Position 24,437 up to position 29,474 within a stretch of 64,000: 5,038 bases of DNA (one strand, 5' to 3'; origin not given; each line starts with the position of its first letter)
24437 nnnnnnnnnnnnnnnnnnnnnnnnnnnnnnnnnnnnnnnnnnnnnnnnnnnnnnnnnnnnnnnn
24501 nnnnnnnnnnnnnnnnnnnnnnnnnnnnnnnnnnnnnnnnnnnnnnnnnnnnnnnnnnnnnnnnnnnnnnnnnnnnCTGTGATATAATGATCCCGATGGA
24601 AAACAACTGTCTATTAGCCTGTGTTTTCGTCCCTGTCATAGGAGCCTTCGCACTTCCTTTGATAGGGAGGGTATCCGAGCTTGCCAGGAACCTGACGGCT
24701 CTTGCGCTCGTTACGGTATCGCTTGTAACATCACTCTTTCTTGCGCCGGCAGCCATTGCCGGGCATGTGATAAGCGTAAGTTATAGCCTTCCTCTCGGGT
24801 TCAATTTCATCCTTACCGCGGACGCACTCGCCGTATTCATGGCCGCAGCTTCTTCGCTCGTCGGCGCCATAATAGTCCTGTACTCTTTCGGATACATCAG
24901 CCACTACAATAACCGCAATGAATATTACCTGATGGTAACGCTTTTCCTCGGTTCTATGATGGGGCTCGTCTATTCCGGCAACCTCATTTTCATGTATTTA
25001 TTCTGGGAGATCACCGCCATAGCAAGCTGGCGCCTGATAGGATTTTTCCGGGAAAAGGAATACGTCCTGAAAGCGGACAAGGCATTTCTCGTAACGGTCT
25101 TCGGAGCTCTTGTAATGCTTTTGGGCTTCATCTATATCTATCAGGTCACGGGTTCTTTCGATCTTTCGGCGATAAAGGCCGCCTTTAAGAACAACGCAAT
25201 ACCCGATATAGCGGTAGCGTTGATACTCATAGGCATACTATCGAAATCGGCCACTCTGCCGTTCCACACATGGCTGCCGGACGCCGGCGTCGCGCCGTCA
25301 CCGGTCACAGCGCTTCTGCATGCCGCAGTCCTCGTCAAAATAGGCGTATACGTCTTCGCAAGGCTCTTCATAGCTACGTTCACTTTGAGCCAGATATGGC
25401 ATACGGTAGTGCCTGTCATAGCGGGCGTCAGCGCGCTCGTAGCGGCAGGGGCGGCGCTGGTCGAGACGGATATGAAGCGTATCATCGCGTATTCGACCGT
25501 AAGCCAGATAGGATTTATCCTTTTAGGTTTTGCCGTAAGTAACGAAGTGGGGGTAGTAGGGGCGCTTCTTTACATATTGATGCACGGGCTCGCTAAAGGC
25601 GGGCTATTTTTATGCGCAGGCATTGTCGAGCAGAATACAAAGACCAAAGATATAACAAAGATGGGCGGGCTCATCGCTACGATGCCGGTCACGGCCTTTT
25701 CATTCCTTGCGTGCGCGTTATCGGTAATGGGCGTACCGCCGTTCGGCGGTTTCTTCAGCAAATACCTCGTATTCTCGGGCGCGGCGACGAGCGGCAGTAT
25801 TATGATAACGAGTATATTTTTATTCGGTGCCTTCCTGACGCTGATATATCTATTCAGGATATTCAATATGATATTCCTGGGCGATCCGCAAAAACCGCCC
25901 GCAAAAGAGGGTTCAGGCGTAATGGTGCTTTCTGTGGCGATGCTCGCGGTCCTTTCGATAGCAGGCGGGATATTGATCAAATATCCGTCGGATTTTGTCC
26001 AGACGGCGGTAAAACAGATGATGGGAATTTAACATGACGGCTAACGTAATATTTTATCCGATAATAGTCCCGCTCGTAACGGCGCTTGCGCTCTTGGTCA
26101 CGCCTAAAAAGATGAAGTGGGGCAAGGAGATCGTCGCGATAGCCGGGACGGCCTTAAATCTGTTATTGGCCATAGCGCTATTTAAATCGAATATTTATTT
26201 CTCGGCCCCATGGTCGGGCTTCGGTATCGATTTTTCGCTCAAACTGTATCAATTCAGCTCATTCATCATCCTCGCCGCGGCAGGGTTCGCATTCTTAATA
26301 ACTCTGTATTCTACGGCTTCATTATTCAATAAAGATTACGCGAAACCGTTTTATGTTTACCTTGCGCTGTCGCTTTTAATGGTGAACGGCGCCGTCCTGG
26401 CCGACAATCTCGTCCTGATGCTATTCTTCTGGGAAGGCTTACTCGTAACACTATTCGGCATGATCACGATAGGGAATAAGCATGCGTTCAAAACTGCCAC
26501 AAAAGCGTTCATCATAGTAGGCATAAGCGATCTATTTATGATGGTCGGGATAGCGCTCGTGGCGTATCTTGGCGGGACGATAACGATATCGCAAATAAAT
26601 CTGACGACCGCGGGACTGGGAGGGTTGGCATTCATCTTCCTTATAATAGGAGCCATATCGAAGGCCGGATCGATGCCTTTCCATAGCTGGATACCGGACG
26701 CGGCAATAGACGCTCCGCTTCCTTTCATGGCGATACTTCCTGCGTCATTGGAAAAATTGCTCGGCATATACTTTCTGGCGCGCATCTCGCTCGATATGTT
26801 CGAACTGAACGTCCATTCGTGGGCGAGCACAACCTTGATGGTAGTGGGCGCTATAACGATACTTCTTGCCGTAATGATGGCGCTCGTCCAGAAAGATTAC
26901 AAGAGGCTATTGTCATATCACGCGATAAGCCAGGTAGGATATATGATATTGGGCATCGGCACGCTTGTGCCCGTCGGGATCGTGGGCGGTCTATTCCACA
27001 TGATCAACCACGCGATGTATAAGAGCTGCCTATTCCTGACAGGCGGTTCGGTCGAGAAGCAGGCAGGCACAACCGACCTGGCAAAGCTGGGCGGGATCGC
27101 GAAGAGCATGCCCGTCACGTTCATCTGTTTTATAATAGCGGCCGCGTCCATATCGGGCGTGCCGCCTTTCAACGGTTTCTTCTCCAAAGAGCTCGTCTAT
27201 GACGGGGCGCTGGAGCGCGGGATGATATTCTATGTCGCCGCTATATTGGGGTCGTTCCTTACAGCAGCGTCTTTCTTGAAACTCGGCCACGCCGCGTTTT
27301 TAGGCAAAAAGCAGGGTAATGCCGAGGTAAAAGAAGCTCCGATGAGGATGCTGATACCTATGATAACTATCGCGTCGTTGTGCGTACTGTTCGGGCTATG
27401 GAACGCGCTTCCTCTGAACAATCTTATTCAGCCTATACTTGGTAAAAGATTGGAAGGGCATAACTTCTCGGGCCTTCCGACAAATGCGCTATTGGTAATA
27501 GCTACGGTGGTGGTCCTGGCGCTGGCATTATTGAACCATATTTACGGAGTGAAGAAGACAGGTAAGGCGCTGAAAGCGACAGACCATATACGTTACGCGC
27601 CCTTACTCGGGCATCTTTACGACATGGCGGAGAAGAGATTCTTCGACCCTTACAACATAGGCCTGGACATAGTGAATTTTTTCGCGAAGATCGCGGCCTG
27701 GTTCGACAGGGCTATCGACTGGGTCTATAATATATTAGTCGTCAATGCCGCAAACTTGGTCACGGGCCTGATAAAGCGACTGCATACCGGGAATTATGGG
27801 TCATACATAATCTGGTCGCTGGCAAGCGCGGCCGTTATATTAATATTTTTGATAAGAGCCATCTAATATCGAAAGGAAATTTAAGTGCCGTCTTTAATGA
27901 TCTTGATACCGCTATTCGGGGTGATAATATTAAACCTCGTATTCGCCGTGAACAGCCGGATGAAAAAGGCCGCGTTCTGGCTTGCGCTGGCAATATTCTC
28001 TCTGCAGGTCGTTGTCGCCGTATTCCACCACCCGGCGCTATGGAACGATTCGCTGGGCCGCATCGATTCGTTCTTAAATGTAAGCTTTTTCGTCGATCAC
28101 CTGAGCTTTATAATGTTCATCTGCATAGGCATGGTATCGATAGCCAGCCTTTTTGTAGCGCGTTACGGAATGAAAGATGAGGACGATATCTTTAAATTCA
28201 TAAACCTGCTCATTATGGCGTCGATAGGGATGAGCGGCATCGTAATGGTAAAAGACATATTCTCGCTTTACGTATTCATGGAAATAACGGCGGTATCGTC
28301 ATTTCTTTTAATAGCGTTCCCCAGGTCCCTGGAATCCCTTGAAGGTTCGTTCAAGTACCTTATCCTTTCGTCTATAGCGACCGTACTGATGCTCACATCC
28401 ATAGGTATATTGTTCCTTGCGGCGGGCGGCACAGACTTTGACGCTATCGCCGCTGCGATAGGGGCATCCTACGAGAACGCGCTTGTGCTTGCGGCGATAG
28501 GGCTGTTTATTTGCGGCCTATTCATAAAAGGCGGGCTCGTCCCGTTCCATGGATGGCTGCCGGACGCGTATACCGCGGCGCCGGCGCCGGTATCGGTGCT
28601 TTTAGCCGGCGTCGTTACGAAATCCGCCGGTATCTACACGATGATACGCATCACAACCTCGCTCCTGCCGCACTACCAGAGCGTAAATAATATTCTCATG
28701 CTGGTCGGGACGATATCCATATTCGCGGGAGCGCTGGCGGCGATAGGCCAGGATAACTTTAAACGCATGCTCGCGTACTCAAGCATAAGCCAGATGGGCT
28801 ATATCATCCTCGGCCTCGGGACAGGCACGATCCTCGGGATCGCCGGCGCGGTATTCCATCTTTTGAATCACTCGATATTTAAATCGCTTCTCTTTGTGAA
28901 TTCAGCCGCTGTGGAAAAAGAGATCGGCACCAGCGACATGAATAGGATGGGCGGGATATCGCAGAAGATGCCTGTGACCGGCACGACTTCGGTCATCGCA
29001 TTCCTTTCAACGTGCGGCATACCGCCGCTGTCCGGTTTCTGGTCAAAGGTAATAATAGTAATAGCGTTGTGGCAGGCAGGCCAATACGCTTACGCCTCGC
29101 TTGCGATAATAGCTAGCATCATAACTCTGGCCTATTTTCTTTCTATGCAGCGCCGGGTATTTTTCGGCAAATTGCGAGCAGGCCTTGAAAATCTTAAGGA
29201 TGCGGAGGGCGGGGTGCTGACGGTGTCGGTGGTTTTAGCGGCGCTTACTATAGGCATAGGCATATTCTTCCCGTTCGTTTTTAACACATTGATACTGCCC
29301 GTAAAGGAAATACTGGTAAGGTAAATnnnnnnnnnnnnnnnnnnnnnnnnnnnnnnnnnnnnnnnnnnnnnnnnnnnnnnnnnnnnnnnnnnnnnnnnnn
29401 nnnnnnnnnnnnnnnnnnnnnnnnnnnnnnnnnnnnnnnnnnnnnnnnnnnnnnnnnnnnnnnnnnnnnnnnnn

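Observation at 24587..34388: Group 4 energy-converting [NiFe] hydrogenase with three antiporter-like subunits, intact Ni ligands and a processed C-terminal extension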

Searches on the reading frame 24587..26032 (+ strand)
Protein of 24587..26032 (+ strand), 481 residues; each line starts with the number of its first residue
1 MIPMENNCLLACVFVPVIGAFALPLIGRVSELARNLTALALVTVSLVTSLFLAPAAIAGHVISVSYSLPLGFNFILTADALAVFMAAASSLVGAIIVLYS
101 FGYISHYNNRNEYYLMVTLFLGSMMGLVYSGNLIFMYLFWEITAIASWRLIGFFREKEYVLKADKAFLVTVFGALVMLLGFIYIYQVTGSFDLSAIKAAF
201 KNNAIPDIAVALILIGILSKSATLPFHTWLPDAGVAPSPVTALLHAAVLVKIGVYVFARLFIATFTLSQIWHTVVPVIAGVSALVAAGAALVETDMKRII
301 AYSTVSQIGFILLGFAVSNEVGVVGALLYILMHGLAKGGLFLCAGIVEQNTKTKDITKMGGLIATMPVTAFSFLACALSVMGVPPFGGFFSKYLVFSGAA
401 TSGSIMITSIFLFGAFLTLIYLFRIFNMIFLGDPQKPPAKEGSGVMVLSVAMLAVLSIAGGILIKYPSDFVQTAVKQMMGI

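Call 4: search_protein_families(library=pfam, proteins=[window:24587-26032:+], max_evalue=0.01)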
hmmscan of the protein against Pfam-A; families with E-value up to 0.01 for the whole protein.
window:24587-26032:+ (481 aa): 2 families
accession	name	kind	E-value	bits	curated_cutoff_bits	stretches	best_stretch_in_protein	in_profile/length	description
PF00361.26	Proton_antipo_M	-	1.9e-74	251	21.5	1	130-418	1-294/294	NADH:quinone oxidoreductase/Mrp antiporter, TM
PF00662.26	Proton_antipo_N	-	6.4e-05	23.2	24.5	1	71-114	8-51/51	NADH-Ubiquinone oxidoreductase (complex I), chain 5 N-terminus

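Call 7: search_protein_families(library=ncbifam, proteins=[window:24587-26032:+], max_evalue=0.001)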
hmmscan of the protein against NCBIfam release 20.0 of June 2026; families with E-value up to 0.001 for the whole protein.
window:24587-26032:+ (481 aa): 76 families (the best 25 are shown)
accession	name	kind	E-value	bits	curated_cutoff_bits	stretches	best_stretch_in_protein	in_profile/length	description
NF005141.0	PRK06590.1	equivalog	5.4e-95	319.6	556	1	7-468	3-472/615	NADH-quinone oxidoreductase subunit L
NF009287.0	PRK12647.1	equivalog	9.6e-93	312.1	937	1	9-475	3-478/773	putative monovalent cation/H+ antiporter subunit A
TIGR01974.1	NDH_I_L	subfamily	3.2e-90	303.8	407.5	1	9-466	3-481/630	NADH-quinone oxidoreductase subunit L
NF009288.0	PRK12648.1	equivalog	4.6e-88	296.4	1104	1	9-476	3-484/954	monovalent cation/H+ antiporter subunit A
NF005097.0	PRK06525.1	equivalog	8.8e-87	291.8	430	1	7-460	3-471/480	hydrogenase 4 subunit D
TIGR00940.1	2a6301s01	subfamily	3.8e-82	276.9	920.45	1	33-476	26-502/793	monovalent cation:proton antiporter subunit A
NF009289.0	PRK12649.1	equivalog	3.2e-81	273.8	1117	1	8-470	6-491/789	putative monovalent cation/H+ antiporter subunit A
NF009285.0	PRK12645.1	equivalog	1.2e-79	268.6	1028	1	9-463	4-492/804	Na+/H+ antiporter subunit A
NF009284.0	PRK12644.1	equivalog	2.2e-79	267.6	962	1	34-476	25-483/975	Na+/H+ antiporter subunit A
TIGR01972.1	NDH_I_M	subfamily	2.5e-71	240.8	263.8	1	12-479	4-483/486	NADH-quinone oxidoreductase subunit M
NF005818.0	PRK07691.1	equivalog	5e-71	240.2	586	1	4-479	1-484/496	Na+/H+ antiporter subunit D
NF009290.0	PRK12650.1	equivalog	8.9e-71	239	980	1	9-478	3-486/966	DUF4040 family protein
NF006240.0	PRK08376.1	subfamily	8.3e-67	226.3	662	1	9-470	7-498/521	putative monovalent cation/H+ antiporter subunit D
NF006419.0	PRK08668.1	equivalog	2.2e-66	224.9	617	1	9-466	4-469/613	NADH dehydrogenase subunit M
NF005086.0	PRK06521.1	equivalog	2.7e-66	224.4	667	1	7-480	6-508/669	hydrogenase 4 subunit B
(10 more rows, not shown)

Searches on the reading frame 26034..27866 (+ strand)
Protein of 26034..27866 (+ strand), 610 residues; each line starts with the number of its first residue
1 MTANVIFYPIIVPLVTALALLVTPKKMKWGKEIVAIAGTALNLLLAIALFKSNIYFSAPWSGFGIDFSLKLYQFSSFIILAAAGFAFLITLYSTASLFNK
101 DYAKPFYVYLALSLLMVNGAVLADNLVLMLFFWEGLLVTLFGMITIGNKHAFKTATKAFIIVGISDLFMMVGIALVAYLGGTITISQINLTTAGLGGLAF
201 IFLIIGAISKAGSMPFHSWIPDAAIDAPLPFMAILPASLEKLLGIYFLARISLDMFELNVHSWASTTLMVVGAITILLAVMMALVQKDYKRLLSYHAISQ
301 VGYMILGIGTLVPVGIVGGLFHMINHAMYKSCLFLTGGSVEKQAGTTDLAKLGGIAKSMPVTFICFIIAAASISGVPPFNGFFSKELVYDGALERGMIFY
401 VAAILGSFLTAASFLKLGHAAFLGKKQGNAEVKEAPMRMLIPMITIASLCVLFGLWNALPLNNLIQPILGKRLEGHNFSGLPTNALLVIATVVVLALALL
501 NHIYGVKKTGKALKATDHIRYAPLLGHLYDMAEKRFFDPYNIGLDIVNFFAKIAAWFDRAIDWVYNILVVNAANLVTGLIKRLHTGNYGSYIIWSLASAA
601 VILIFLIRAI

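Call 4: search_protein_families(library=pfam, proteins=[window:26034-27866:+], max_evalue=0.01)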
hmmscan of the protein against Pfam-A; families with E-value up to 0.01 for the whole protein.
window:26034-27866:+ (610 aa): 1 family
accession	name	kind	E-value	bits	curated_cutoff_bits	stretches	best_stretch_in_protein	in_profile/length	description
PF00361.26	Proton_antipo_M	-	4.4e-57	194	21.5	1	123-410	1-294/294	NADH:quinone oxidoreductase/Mrp antiporter, TM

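Call 7: search_protein_families(library=ncbifam, proteins=[window:26034-27866:+], max_evalue=0.001)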
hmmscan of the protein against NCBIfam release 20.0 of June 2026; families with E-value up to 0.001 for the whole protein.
window:26034-27866:+ (610 aa): 72 families (the best 25 are shown)
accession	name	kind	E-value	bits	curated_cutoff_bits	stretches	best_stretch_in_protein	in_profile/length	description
NF005141.0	PRK06590.1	equivalog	1.4e-76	258.8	556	1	4-607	3-610/615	NADH-quinone oxidoreductase subunit L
TIGR01974.1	NDH_I_L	subfamily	1.6e-72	245.4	407.5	1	6-606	3-629/630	NADH-quinone oxidoreductase subunit L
NF006419.0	PRK08668.1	equivalog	1.7e-71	241.8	617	1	10-604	8-607/613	NADH dehydrogenase subunit M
NF006240.0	PRK08376.1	subfamily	3.8e-70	237.3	662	1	4-468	5-503/521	putative monovalent cation/H+ antiporter subunit D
NF009310.0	PRK12668.1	equivalog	7.9e-66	223.1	564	1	4-535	4-504/584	Na(+)/H(+) antiporter subunit D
NF009287.0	PRK12647.1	equivalog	2e-65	221.7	937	1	5-471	6-481/773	putative monovalent cation/H+ antiporter subunit A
NF009289.0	PRK12649.1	equivalog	9.6e-64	216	1117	1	5-493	10-527/789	putative monovalent cation/H+ antiporter subunit A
NF005097.0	PRK06525.1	equivalog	8.1e-63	212.8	430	1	6-451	5-469/480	hydrogenase 4 subunit D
NF009288.0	PRK12648.1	equivalog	7.2e-62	209.7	1104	1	5-470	6-488/954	monovalent cation/H+ antiporter subunit A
TIGR00940.1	2a6301s01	subfamily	5.9e-61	206.8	920.45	1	54-469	55-501/793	monovalent cation:proton antiporter subunit A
TIGR01972.1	NDH_I_M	subfamily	1.8e-59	201.7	263.8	1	10-460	5-471/486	NADH-quinone oxidoreductase subunit M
NF005818.0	PRK07691.1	equivalog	1.7e-58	198.9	586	1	2-456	2-468/496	Na+/H+ antiporter subunit D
NF005086.0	PRK06521.1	equivalog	1.7e-58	198.6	667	1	4-468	6-502/669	hydrogenase 4 subunit B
NF009285.0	PRK12645.1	equivalog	6.2e-58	196.7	1028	1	6-469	8-505/804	Na+/H+ antiporter subunit A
NF009284.0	PRK12644.1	equivalog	1.6e-57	195.3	962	1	60-474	60-487/975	Na+/H+ antiporter subunit A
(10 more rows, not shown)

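Call 18: search_solved_structures(query=window:26034-27866:+, max_evalue=1e-20, show_alignments=0)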
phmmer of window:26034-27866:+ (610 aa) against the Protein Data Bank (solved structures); distinct sequences matched with E-value up to 1e-20: 58.
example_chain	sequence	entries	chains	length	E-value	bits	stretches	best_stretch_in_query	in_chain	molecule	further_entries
4he8_L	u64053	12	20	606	5.9e-51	177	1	10-495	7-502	NADH-quinone oxidoreductase subunit 12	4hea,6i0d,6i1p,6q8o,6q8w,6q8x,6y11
8e9g_L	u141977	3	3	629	4.8e-49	170.7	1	55-511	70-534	NADH-quinone oxidoreductase, L subunit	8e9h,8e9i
7qru_A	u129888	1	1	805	4.9e-46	160.8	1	56-469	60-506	Na+/H+ antiporter subunit A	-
7qru_D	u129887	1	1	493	9.5e-46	159.8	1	4-455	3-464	Na+/H+ antiporter subunit D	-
6z16_A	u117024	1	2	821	1.3e-45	159.4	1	58-467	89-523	Multisubunit Na+/H+ antiporter, A subunit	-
3rko_L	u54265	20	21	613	1.1e-44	156.3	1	4-467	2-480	NADH-QUINONE OXIDOREDUCTASE SUBUNIT L | Proton-translocating NADH-quinone oxidoreductase, chain L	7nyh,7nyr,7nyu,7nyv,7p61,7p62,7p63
7z7r_L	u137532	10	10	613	1.2e-44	156.2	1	4-467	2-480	NADH dehydrogenase subunit L | NADH-quinone oxidoreductase subunit L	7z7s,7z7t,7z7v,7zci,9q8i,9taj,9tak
6cfw_H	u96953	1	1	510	1e-43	153.1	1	9-456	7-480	Monovalent cation/H+ antiporter subunit D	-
6hum_F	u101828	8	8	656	5.8e-39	137.4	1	73-466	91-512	NADH dehydrogenase subunit 5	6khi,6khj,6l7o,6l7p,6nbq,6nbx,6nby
7d3u_A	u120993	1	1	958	3.1e-36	128.4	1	36-420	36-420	Monovalent Na+/H+ antiporter subunit A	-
6u8y_X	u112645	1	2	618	4.3e-36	127.9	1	11-604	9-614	NADH dehydrogenase subunit M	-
7d3u_D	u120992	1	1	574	2e-35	125.7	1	10-426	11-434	Monovalent Na+/H+ antiporter subunit D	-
7zm7_5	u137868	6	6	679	3.6e-35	124.9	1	69-428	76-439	NADH-ubiquinone oxidoreductase chain 5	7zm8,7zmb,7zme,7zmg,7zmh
6u8y_H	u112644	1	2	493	4.5e-35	124.6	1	51-465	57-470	NADH dehydrogenase subunit N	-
9f5x_V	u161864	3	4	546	1.8e-34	122.6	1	62-456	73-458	NADH-ubiquinone oxidoreductase chain 5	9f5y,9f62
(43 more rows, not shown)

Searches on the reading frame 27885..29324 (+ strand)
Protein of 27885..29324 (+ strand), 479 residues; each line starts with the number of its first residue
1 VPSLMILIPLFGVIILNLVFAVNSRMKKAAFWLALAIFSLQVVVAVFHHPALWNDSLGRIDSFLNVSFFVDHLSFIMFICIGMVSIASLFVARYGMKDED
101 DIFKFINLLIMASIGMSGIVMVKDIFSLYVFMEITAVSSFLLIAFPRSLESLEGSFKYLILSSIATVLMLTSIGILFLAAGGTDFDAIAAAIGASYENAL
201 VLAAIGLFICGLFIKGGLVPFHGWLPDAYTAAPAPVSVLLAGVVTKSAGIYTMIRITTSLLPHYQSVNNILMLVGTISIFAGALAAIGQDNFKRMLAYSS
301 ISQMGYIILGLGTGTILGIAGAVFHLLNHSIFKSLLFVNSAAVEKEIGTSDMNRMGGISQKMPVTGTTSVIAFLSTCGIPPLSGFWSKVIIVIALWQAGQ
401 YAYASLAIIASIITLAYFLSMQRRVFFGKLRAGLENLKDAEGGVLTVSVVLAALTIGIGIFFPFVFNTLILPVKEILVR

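Call 4: search_protein_families(library=pfam, proteins=[window:27885-29324:+], max_evalue=0.01)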
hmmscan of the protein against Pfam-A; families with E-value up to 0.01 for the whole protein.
window:27885-29324:+ (479 aa): 2 families
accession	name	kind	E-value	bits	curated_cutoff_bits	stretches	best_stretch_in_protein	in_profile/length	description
PF00361.26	Proton_antipo_M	-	8.5e-71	239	21.5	1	123-414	2-294/294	NADH:quinone oxidoreductase/Mrp antiporter, TM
PF10125.14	NADHdeh_related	-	0.007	16.2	27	1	108-227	73-187/218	NADH dehydrogenase I, subunit N related protein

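Call 7: search_protein_families(library=ncbifam, proteins=[window:27885-29324:+], max_evalue=0.001)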
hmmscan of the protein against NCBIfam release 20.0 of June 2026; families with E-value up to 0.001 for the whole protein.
window:27885-29324:+ (479 aa): 75 families (the best 25 are shown)
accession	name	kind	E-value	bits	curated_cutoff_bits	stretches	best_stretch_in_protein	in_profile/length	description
NF006240.0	PRK08376.1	subfamily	2.9e-81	273.9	662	1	2-478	7-508/521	putative monovalent cation/H+ antiporter subunit D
NF006419.0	PRK08668.1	equivalog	1.8e-79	268.1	617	1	4-466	6-471/613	NADH dehydrogenase subunit M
NF009306.0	PRK12663.1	equivalog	7.2e-78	262.6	542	1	5-467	5-472/498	Na+/H+ antiporter subunit D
TIGR01972.1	NDH_I_M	subfamily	9e-76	255.5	263.8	1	3-475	2-481/486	NADH-quinone oxidoreductase subunit M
NF006241.0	PRK08377.1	equivalog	1.6e-74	251.8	645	1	2-467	5-468/494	NADH dehydrogenase subunit N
TIGR01770.1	NDH_I_N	subfamily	1.3e-71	242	332.6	1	1-454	5-463/472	NADH-quinone oxidoreductase subunit NuoN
NF005086.0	PRK06521.1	equivalog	2e-68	231.4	667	1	24-469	34-499/669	hydrogenase 4 subunit B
NF009288.0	PRK12648.1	equivalog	7.9e-67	226.1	1104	1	4-466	5-475/954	monovalent cation/H+ antiporter subunit A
NF005818.0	PRK07691.1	equivalog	1.6e-65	222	586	1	4-466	8-473/496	Na+/H+ antiporter subunit D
NF009287.0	PRK12647.1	equivalog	3.2e-65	221.1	937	1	57-473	60-478/773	putative monovalent cation/H+ antiporter subunit A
NF006238.0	PRK08375.1-4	equivalog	2e-64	218.3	626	1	4-432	8-435/531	putative monovalent cation/H+ antiporter subunit D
NF004440.0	PRK05777.1-3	equivalog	3.9e-64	217.3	519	1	15-455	22-458/477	NADH-quinone oxidoreductase subunit NuoN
NF009285.0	PRK12645.1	equivalog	1.4e-61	208.8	1028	1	4-474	6-505/804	Na+/H+ antiporter subunit A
NF009308.0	PRK12665.1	equivalog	4.4e-61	207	585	1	3-435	10-447/531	Na+/H+ antiporter subunit D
NF004920.0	PRK06277.1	equivalog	9.8e-61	206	578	1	4-477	6-476/478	energy conserving hydrogenase EhbF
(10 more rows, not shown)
